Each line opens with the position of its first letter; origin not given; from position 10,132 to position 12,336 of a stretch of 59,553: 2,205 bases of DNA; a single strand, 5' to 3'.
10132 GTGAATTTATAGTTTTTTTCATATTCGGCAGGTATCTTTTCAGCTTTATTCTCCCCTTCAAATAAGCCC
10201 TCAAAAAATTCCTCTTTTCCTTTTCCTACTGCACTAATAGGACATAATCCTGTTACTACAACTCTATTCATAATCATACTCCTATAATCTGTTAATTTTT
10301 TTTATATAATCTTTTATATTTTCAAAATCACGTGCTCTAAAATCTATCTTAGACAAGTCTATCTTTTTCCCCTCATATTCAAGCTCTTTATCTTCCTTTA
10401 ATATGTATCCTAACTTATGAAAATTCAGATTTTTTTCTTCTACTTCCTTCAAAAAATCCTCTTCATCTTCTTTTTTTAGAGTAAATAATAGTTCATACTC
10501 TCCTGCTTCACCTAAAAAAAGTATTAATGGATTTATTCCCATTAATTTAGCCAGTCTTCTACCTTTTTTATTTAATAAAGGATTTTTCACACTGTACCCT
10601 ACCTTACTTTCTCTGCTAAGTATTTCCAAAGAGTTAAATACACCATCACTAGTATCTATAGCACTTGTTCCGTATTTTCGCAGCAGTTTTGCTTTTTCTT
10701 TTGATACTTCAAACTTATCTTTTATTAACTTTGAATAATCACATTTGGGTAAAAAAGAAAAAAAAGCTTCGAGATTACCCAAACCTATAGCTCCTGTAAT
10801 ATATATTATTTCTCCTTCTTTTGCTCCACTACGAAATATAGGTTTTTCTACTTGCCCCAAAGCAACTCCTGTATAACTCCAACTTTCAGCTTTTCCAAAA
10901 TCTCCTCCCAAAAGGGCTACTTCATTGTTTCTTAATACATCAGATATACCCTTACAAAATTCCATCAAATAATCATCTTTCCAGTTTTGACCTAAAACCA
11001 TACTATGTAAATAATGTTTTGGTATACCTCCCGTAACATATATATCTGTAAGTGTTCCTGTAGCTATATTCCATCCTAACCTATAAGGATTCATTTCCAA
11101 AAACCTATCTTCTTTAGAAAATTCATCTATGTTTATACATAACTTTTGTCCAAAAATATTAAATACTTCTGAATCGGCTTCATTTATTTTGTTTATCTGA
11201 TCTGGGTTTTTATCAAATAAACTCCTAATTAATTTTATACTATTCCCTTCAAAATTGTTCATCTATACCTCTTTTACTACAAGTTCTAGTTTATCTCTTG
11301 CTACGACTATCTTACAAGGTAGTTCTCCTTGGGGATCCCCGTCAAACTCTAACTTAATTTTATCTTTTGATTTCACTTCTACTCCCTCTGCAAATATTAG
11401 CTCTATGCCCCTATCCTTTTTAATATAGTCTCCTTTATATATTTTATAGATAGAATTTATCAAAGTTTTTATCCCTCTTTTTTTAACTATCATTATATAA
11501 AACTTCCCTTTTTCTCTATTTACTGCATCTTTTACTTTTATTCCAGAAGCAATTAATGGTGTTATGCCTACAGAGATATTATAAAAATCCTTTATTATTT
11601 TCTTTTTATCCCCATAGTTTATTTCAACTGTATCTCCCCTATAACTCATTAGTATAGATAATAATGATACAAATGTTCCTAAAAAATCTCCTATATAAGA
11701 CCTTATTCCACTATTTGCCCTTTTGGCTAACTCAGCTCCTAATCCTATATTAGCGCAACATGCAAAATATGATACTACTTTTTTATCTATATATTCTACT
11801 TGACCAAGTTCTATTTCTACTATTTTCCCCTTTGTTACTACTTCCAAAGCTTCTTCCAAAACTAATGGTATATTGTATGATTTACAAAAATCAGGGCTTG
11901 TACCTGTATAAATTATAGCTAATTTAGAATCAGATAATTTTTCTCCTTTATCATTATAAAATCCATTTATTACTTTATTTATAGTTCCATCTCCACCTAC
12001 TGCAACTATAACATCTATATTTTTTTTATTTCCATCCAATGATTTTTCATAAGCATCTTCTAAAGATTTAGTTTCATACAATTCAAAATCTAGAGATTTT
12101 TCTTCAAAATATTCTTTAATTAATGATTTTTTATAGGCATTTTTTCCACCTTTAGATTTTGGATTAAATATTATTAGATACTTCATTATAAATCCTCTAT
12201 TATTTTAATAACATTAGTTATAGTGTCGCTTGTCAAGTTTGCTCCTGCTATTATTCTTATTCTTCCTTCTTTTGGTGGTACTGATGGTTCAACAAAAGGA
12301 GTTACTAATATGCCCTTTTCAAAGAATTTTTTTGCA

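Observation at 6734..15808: Nine-gene translationally coupled cluster mixing isoprenoid, sphingoid-type and radical chemistry; candidate undescribed lipid or metabolite pathway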

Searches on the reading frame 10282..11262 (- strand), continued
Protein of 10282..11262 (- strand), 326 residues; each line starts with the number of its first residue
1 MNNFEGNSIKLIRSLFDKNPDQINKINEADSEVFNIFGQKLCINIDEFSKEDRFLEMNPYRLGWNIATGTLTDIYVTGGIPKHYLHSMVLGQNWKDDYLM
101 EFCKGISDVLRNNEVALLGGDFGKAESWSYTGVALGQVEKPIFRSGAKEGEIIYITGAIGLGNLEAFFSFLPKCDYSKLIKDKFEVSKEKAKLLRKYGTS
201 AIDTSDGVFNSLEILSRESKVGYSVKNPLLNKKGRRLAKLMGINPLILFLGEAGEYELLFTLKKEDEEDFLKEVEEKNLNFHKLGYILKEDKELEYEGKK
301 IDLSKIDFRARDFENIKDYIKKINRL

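Call 63: search_protein_families(library=ncbifam, proteins=[L064:10977-12269:+, L064:12273-13205:+, L064:13084-14190:+, L064:14197-15000:+, L064:15005-16372:+, L064:9998-10996:+], max_evalue=0.00001)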
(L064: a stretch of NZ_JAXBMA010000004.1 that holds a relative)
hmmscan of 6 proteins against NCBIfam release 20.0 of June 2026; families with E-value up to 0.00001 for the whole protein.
L064:10977-12269:+ (430 aa): 11 families
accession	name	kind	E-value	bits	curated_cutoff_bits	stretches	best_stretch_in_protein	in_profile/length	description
TIGR00858.1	bioF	equivalog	1.9e-111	372.4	426.45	1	72-417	17-364/365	8-amino-7-oxononanoate synthase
NF047600.1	SerpalmtaseCFB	equivalog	1.7e-102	343.1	640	1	31-423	4-391/395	serine palmitoyltransferase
NF005394.0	PRK06939.1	equivalog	4.6e-97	325.3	460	1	42-420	12-390/397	glycine C-acetyltransferase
TIGR01825.1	gly_Cac_T_rel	subfamily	1.4e-93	313.7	535.4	1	53-420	15-378/385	BioF/Kbl family PLP-dependent acyltransferase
NF047599.1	SerpalmtaseBetaP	equivalog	4.5e-90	302.2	500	1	58-420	25-389/394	serine palmitoyltransferase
TIGR01822.1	2am3keto_CoA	equivalog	7.7e-83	278.6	493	1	49-421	15-387/393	glycine C-acetyltransferase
TIGR01821.1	5aminolev_synth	equivalog_domain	4e-78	263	338.55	1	39-425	7-398/402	5-aminolevulinate synthase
NF047603.1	SerpalmtaseAlphaP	equivalog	3.9e-72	243.1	670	1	74-416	43-388/399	serine palmitoyltransferase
NF005526.0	PRK07179.1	equivalog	5.9e-68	229.3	428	1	74-423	52-398/407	alpha-hydroxyketone-type quorum-sensing autoinducer synthase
NF005697.0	PRK07505.1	subfamily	1.2e-43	149.3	342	1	74-418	46-396/405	hypothetical protein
NF004608.1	PRK05937.1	equivalog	5.6e-43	147.1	399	1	80-419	6-344/366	8-amino-7-oxononanoate synthase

L064:12273-13205:+ (310 aa): 7 families
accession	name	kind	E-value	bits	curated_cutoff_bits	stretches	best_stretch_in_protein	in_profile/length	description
NF009604.0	PRK13057.1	equivalog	3.5e-14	52.5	274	1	2-308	10-292/302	lipid kinase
TIGR00147.1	TIGR00147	subfamily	1.3e-12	47.3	118.65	1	4-307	5-291/296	YegS/Rv2252/BmrU family lipid kinase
NF009602.0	PRK13054.1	equivalog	1.8e-12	47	284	1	57-307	55-289/301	lipid kinase YegS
TIGR03702.1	lip_kinase_YegS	equivalog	3.2e-09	36.3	387.45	0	58-107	52-99/295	lipid kinase YegS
NF009605.0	PRK13059.1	equivalog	7.3e-09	35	313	1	60-291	58-272/295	putative lipid kinase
NF009874.0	PRK13337.1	equivalog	8e-07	28.2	385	1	60-294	60-277/305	diacylglycerol kinase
NF040993.1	MamU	equivalog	4.6e-06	26.2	400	0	53-308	54-292/296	lipid kinase MamU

L064:13084-14190:+ (368 aa): 7 families
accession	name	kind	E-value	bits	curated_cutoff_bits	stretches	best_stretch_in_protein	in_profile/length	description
TIGR01475.1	ubiA_other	subfamily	2.3e-09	37.1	180.8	1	126-301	70-244/282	UbiA-like polyprenyltransferase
NF009522.0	PRK12883.1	equivalog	4.1e-09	36.3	353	1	60-296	3-232/279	geranylgeranylglycerol-phosphate geranylgeranyltransferase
NF009523.0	PRK12884.1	equivalog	4.8e-09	35.8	269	1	61-314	5-249/279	prenyltransferase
NF009521.0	PRK12882.1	equivalog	2.9e-08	33.3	296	1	61-297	6-237/280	geranylgeranylglycerol-phosphate geranylgeranyltransferase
NF009526.0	PRK12888.1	equivalog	9.5e-08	31.8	364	1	126-287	86-242/301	4-hydroxybenzoate octaprenyltransferase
NF005742.0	PRK07566.1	equivalog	5.6e-07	29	313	1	64-307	38-278/315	chlorophyll synthase ChlG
TIGR01476.1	chlor_syn_BchG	subfamily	4.6e-06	26.3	212.3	1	65-321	11-264/283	(bacterio)chlorophyll synthase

L064:14197-15000:+ (267 aa): 219 families (the best 25 are shown)
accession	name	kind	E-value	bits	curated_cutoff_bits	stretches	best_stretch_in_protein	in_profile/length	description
NF004825.0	PRK06181.1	equivalog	8.6e-59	199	215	1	3-257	3-259/268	SDR family oxidoreductase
NF006565.0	PRK09072.1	equivalog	2e-48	165.2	238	1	3-260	2-252/265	SDR family oxidoreductase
NF005806.0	PRK07666.1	equivalog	1.1e-46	159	286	1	3-230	4-225/239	3-ketoacyl-ACP reductase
NF005495.0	PRK07109.1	subfamily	2.3e-46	158.6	264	1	4-261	6-263/334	SDR family oxidoreductase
NF005539.0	PRK07201.1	equivalog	4.1e-43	148.1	549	1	4-254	368-611/657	SDR family oxidoreductase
NF005672.0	PRK07454.1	equivalog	8.1e-42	143.1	234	1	5-233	5-228/241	SDR family oxidoreductase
NF006123.0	PRK08267.1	equivalog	9.4e-41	139.8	261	1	6-260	2-255/261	SDR family oxidoreductase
NF004514.1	PRK05855.1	equivalog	1.2e-38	133.1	455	1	4-258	311-575/578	SDR family oxidoreductase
NF005559.1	PRK07231.1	subfamily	4.5e-38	131.2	215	1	4-198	2-193/249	glucose 1-dehydrogenase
NF005372.1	PRK06914.1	subfamily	1.1e-37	129.8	320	1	7-232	3-224/279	SDR family oxidoreductase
NF004823.0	PRK06179.1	subfamily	2.6e-37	128.7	310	1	5-227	4-213/271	oxidoreductase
NF004526.0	PRK05872.1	subfamily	4.6e-37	127.7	276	1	2-199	6-198/297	short-chain dehydrogenase/reductase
NF006099.0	PRK08251.1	equivalog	2.4e-36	125.2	253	1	5-199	3-197/250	SDR family oxidoreductase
NF005881.0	PRK07832.1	equivalog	1.6e-35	122.7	296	1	3-198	6-200/287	SDR family oxidoreductase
NF004792.0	PRK06139.1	equivalog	1.8e-35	122.6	308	1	3-253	5-254/327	SDR family oxidoreductase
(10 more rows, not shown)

L064:15005-16372:+ (455 aa): 11 families
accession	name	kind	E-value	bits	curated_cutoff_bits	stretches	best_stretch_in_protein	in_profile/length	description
TIGR04013.1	B12_SAM_MJ_1487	hypoth_equivalog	5.7e-18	64.9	251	1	34-204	16-194/382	TIGR04013 family B12-binding domain/radical SAM domain-containing protein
TIGR03471.1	HpnJ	equivalog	6.2e-17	61.6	577.6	1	167-404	202-439/472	hopanoid biosynthesis associated radical SAM protein HpnJ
TIGR04479.1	bcpD_PhpK_rSAM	subfamily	7.3e-16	57.6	600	1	156-337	235-413/504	PhpK family radical SAM P-methyltransferase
TIGR02026.1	BchE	equivalog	6.7e-15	54.9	481.35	1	163-409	195-439/497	magnesium-protoporphyrin IX monomethyl ester anaerobic oxidative cyclase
TIGR04014.1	B12_SAM_MJ_0865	equivalog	1.6e-11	43.7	360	1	70-360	51-363/434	methyl-coenzyme M reductase glutamine C-methyltransferase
TIGR04072.2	rSAM_ladder_B12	equivalog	8.1e-10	37.9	360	1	78-365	88-382/443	lipid biosynthesis B12-binding/radical SAM protein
TIGR04295.1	B12_rSAM_oligo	hypoth_equivalog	2.4e-09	36.4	400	1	165-322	203-351/422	TIGR04295 family B12-binding domain-containing radical SAM protein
NF040542.1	rSAM_RCCLKC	equivalog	3.9e-08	32.9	450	0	141-179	159-197/423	arsinothricin biosynthesis radical SAM protein ArsL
TIGR01125.1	TIGR01125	equivalog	8.1e-08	31.7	356.95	1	67-333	46-316/432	30S ribosomal protein S12 methylthiotransferase RimO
NF038361.1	rSAM_Sden_1168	equivalog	4.4e-06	25.5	575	0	167-383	287-501/560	Sden_1168 family B12-binding radical SAM P-methyltransferase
TIGR04385.1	B12_rSAM_cofa1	equivalog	5e-06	26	450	0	149-364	183-403/438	B12 lower ligand biosynthesis radical SAM protein BzaD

L064:9998-10996:+ (332 aa): 9 families
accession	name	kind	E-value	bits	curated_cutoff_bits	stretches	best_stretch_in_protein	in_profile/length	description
TIGR01379.1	thiL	equivalog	6.3e-38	130.5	184.15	1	6-291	4-301/320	thiamine-phosphate kinase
NF004353.0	PRK05731.2-2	equivalog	3.7e-34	118.2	301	1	4-294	2-288/311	thiamine-phosphate kinase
NF004354.0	PRK05731.2-3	equivalog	4.6e-21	75.4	204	1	40-297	26-272/273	thiamine-phosphate kinase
NF004351.0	PRK05731.1-4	equivalog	5.1e-17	62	324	1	27-223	38-243/321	thiamine-phosphate kinase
NF004350.0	PRK05731.1-1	equivalog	2.2e-15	56.4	441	1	19-290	20-302/325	thiamine-phosphate kinase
TIGR00476.1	selD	equivalog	2.2e-13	50.1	125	1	27-175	45-192/311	selenide, water dikinase SelD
TIGR04049.1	AIR_rel_sll0787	hypoth_equivalog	4.2e-07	29.3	321.3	1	12-296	28-302/318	sll0787 family AIR synthase-like protein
NF002098.0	PRK00943.1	equivalog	1.6e-06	27.2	299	1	55-177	74-198/347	selenide, water dikinase SelD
NF010705.0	PRK14105.1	equivalog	7.5e-06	25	291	0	27-210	47-226/345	selenide, water dikinase SelD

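Call 82: search_solved_structures(query=window:10282-11262:-, max_evalue=1e-10, show_alignments=2)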
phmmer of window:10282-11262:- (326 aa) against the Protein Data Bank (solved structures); distinct sequences matched with E-value up to 1e-10: 4.
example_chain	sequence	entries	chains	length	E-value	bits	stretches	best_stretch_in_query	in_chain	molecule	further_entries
1vqv_A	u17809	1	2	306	7.3e-18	68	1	30-275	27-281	thiamine monophosphate kinase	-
3c9r_A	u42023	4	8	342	1.1e-17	67.4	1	30-275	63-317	Thiamine monophosphate kinase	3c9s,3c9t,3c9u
5cc8_A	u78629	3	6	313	1e-14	57.6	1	38-292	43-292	Thiamine-monophosphate kinase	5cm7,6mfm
5dd7_A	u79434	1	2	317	1e-14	57.6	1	38-292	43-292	Thiamine-monophosphate kinase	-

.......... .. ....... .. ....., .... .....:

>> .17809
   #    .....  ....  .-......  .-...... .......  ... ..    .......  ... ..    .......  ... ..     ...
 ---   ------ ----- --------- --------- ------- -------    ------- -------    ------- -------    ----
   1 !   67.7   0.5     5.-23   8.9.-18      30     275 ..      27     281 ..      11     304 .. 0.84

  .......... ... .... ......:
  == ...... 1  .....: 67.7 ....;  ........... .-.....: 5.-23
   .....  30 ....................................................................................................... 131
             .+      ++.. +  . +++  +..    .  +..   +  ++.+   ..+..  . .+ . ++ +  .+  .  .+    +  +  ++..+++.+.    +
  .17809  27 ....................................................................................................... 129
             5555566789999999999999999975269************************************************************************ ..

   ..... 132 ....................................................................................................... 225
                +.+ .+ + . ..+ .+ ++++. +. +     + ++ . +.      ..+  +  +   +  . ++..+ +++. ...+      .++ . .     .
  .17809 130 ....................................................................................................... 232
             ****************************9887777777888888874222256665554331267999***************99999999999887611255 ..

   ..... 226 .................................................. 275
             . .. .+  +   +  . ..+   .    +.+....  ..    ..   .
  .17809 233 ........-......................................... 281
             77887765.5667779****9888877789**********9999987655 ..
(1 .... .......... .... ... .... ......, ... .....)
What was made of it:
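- On Thiamine biosynthesis (ThiL): The catalytic residues are conserved (call 82), so the enzyme probably works like ThiL without being ThiL.
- Closest known: Thiamine-monophosphate kinase ThiL. Same: Same fold, and the same Asp, Arg and Ser catalytic constellation (call 82).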

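Call 83: search_protein_families(library=pfam, proteins=[L037:4304-4627:+, L024:4494-5078:+, L025:1896-2804:+], max_evalue=0.01)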
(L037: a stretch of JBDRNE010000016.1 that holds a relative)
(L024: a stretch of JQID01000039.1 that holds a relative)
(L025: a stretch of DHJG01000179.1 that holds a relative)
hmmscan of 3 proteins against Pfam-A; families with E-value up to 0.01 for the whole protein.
L037:4304-4627:+ (107 aa): 2 families
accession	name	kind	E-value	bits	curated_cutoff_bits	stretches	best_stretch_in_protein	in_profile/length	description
PF00550.31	PP-binding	-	1.8e-10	41.3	20.8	1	26-90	1-65/67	Phosphopantetheine attachment site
PF23297.2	ACP_SdgA_C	-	0.0068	16.9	27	1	18-102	5-89/95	Highly reducing polyketide synthase sdgA, C-terminal ACP domain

L024:4494-5078:+ (194 aa): 3 families
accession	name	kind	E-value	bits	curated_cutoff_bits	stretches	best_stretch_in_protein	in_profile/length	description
PF12844.13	HTH_19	-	9.9e-08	32.2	30.2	1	54-92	2-40/64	Helix-turn-helix domain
PF01381.28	HTH_3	-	1.7e-06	28.4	23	1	56-90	1-35/55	Helix-turn-helix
PF13560.12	HTH_31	-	7.9e-05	23.3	27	1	55-105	5-56/64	Helix-turn-helix domain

L025:1896-2804:+ (302 aa): 4 families
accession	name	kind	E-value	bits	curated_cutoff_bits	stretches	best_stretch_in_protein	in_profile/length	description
PF13561.12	adh_short_C2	-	5.6e-42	144.4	27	2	53-185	5-135/236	Enoyl-(Acyl carrier protein) reductase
PF00106.31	adh_short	-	2.1e-32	112.6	26.6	1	45-185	1-141/195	short chain dehydrogenase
PF08659.16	KR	-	1.2e-08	35.6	22.6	1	47-186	3-142/180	KR domain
PF23441.1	SDR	-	0.00043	20.2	27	1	41-176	4-147/258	SDR-like rossmann domain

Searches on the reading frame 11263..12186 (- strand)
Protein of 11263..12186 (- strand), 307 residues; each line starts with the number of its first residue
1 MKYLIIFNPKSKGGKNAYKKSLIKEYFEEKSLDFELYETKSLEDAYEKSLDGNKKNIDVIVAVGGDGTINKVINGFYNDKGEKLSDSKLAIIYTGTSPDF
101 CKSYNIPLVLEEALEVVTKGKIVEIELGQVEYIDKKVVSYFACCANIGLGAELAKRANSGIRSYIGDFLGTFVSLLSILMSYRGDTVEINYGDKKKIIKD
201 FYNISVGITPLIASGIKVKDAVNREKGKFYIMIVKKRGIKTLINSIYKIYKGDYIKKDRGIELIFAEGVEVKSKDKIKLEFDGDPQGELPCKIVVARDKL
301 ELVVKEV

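Call 3: search_protein_families(library=pfam, proteins=[window:11263-12186:-], max_evalue=0.001)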
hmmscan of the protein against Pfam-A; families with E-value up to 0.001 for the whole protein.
window:11263-12186:- (307 aa): 2 families
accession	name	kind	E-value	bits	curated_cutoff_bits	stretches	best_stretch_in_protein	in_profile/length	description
PF00781.29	DAGK_cat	-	2.3e-22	79.3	23.6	1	2-130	1-125/125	Diacylglycerol kinase catalytic domain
PF19279.4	YegS_C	-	5.2e-09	36.5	27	1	172-303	28-157/158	YegS C-terminal NAD kinase beta sandwich-like domain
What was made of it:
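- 11263..12186 (-): DAGK_cat/YegS_C soluble lipid kinase (307 aa). Core gene. Pfam (call 3).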

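Call 4: search_protein_families(library=ncbifam, proteins=[window:11263-12186:-], max_evalue=0.001)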
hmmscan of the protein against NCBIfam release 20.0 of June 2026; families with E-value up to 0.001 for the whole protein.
window:11263-12186:- (307 aa): 12 families
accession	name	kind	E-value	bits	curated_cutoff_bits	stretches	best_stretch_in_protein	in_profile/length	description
NF009874.0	PRK13337.1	equivalog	5.2e-36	124.1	385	1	5-305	7-294/305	diacylglycerol kinase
TIGR00147.1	TIGR00147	subfamily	6e-34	117.3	118.65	1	2-304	3-294/296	YegS/Rv2252/BmrU family lipid kinase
NF009603.0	PRK13055.1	subfamily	8.4e-31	107.1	342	1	2-305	4-300/335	diacylglycerol kinase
NF009604.0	PRK13057.1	equivalog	2.6e-27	95.6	274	1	3-304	11-294/302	lipid kinase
NF009605.0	PRK13059.1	equivalog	3.3e-27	95.2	313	1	3-303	4-290/295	putative lipid kinase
NF009602.0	PRK13054.1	equivalog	1.7e-23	83.2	284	1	51-304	51-292/301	lipid kinase YegS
NF002033.0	PRK00861.1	subfamily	9.2e-18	63.9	293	1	4-304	15-304/328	putative lipid kinase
TIGR03702.1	lip_kinase_YegS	equivalog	5.5e-17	61.8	387.45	1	44-302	40-286/295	lipid kinase YegS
NF008882.0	PRK11914.1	equivalog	1.2e-14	54.3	302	1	51-302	59-300/306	diacylglycerol kinase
NF009025.0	PRK12361.1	equivalog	2.4e-09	36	505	1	4-305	245-540/546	hypothetical protein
NF040993.1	MamU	equivalog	1.4e-07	31.2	400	1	36-199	41-190/296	lipid kinase MamU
NF002255.0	PRK01185.1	subfamily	0.00095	18.3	304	0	32-73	27-69/271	NAD(+) kinase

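Call 22: search_solved_structures(query=window:11263-12186:-, max_evalue=0.001)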
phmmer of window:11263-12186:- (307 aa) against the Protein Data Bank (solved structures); distinct sequences matched with E-value up to 0.001: 8.
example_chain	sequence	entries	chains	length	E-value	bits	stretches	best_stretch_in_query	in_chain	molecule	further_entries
2qv7_A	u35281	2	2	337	2.3e-19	73.2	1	4-294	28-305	Diacylglycerol Kinase DgkB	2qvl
4wer_A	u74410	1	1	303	5.5e-13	52.2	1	2-295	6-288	Diacylglycerol kinase catalytic domain protein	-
4wrr_A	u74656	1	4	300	3.3e-11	46.4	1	2-298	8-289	putative diacylglycerol kinase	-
3s40_A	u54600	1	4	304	3.5e-11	46.3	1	2-298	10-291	diacylglycerol kinase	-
3t5p_A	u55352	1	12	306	3.6e-11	46.3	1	2-298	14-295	BmrU protein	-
2jgr_A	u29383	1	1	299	4.8e-08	36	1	32-162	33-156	YEGS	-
2bon_A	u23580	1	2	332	6e-08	35.7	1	33-161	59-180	LIPID KINASE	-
2p1r_A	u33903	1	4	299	1.1e-06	31.6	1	35-154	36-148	Lipid kinase yegS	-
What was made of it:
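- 11263..12186 (-): DgkB 2qv7 at E 2e-19 (call 22).
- The kinase is of the DgkB/YegS lipid-kinase family (call 22).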
